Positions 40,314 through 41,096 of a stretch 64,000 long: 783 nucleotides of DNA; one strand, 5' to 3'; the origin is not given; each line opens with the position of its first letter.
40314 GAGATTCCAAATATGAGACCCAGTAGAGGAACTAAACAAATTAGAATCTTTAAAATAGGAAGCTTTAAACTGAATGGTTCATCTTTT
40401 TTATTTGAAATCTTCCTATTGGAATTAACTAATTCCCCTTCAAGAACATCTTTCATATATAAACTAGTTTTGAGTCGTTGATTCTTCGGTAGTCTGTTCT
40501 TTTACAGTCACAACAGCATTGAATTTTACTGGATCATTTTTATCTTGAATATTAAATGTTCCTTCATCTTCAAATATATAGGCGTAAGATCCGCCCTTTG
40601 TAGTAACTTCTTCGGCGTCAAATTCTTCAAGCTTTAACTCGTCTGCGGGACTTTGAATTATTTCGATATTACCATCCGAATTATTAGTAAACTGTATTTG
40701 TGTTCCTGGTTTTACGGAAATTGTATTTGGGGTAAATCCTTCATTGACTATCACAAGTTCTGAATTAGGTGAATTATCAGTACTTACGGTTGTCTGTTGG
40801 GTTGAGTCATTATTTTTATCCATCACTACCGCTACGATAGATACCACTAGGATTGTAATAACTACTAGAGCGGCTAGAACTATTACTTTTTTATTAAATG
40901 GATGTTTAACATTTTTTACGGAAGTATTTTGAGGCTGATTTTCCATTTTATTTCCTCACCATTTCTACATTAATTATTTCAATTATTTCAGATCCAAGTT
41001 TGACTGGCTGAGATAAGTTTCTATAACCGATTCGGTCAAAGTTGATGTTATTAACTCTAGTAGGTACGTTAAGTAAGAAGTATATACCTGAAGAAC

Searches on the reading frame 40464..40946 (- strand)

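Call 30: search_protein_families(library=pfam, proteins=[window:40464-40946:-], max_evalue=0.001)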
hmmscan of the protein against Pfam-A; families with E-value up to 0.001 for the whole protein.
window:40464-40946:- (160 aa): 1 family
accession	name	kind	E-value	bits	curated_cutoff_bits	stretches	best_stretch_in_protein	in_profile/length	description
PF13473.12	Cupredoxin_1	-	2.3e-06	28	27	1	36-148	5-104/104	Cupredoxin-like domain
